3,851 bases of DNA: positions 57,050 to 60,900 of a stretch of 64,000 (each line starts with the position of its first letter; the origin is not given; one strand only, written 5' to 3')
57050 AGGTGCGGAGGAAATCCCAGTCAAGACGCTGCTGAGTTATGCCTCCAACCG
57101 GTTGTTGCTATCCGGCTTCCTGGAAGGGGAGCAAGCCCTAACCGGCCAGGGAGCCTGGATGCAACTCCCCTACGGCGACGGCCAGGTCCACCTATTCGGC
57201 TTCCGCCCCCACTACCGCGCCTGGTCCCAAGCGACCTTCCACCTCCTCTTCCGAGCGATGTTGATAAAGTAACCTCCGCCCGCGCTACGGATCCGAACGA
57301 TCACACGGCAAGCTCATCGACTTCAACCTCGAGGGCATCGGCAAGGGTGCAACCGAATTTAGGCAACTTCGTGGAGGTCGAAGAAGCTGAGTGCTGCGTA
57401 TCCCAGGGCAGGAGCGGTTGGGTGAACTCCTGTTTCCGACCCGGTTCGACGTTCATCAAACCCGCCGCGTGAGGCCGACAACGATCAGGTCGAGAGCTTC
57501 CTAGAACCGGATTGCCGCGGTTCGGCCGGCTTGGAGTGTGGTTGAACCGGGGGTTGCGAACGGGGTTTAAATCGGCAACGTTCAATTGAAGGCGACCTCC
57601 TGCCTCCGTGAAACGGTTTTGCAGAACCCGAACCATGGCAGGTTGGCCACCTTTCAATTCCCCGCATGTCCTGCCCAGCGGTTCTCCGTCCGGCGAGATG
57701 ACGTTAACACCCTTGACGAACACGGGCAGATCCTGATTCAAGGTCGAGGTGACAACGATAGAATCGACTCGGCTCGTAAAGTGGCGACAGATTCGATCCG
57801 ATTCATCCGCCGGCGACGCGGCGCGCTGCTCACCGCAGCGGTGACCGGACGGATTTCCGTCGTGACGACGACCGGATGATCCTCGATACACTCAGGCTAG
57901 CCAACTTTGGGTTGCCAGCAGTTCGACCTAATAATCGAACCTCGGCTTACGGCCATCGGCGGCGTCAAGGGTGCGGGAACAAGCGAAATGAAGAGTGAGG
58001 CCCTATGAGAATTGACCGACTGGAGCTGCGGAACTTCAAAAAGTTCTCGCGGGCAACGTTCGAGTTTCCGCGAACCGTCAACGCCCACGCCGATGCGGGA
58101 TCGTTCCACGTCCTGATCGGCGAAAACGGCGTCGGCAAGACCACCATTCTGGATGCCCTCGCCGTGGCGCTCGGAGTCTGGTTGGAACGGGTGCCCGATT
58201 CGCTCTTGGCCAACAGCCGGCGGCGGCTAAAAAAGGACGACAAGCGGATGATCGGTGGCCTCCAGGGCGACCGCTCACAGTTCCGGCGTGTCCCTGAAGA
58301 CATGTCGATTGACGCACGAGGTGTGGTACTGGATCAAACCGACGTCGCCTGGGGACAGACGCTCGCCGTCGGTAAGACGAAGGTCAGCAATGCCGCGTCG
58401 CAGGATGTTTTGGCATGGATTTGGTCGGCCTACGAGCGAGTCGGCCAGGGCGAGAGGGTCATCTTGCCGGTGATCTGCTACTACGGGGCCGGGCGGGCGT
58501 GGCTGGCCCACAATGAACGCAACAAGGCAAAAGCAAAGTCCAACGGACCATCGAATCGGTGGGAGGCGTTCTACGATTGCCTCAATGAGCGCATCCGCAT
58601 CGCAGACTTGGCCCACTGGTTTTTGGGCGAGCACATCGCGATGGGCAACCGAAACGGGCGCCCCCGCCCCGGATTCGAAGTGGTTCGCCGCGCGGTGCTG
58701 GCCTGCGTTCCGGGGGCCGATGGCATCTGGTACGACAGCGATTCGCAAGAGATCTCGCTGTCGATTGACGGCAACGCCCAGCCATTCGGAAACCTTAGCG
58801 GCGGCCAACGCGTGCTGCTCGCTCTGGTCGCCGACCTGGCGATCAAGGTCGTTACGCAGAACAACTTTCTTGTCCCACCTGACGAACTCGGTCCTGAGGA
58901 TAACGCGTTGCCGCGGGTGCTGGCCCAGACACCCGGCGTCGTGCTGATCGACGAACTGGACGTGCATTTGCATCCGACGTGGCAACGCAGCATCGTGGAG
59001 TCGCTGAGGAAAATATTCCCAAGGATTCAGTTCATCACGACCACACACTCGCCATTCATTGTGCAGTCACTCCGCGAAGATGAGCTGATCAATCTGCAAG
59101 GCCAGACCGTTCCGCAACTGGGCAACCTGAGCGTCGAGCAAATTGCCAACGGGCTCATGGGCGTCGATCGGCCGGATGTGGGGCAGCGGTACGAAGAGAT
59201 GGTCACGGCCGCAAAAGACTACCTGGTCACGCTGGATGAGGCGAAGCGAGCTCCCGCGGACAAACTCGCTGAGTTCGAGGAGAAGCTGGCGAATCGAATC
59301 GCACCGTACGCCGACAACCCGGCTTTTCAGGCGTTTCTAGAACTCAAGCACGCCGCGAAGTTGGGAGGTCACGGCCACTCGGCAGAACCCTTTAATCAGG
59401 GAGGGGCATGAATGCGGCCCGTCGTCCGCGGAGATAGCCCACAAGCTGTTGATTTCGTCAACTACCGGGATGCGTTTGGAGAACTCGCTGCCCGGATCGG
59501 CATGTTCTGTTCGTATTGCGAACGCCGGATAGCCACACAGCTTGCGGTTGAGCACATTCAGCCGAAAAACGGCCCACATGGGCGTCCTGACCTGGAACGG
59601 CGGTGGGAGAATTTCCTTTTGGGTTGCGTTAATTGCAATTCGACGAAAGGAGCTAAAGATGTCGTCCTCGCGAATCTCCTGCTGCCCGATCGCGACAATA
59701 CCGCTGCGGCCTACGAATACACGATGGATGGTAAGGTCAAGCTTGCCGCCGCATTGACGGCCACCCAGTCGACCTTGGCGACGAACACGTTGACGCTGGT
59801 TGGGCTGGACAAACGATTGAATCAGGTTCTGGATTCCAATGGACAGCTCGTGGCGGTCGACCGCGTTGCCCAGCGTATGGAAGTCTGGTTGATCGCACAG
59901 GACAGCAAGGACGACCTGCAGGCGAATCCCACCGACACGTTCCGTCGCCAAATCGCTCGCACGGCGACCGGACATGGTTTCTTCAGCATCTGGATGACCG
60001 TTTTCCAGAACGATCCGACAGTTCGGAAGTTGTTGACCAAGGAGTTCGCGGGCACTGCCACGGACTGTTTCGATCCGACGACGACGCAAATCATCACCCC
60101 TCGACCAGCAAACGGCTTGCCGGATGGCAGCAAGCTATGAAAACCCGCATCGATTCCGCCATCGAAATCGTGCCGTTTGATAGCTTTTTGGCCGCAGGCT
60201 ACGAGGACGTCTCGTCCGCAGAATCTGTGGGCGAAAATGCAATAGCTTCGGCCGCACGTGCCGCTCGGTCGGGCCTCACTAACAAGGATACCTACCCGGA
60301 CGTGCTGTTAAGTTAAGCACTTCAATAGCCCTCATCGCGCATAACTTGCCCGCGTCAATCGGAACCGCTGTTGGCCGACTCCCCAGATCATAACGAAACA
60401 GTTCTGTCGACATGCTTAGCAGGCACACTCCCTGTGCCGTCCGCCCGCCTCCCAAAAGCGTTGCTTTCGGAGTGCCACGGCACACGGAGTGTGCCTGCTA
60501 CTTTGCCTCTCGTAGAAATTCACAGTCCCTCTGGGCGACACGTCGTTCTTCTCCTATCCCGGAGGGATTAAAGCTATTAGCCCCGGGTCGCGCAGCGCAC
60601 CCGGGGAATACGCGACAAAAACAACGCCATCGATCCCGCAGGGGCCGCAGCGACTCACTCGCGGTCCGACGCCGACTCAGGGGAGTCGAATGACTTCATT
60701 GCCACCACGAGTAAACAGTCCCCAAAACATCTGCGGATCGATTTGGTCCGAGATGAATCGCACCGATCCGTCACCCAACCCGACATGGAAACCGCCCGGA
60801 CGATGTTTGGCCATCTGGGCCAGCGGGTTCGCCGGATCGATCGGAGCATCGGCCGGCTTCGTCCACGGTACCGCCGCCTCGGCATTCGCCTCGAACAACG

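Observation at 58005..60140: Two-gene ATPase + HNH module with Septu (PtuA/PtuB) architecture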

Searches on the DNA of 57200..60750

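Call 58: search_rna_families(source=window, start=57200, end=60750, threshold=evalue, max_evalue=1)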
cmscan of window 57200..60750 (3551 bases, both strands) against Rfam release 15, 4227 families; matches with E-value up to 1: 0.
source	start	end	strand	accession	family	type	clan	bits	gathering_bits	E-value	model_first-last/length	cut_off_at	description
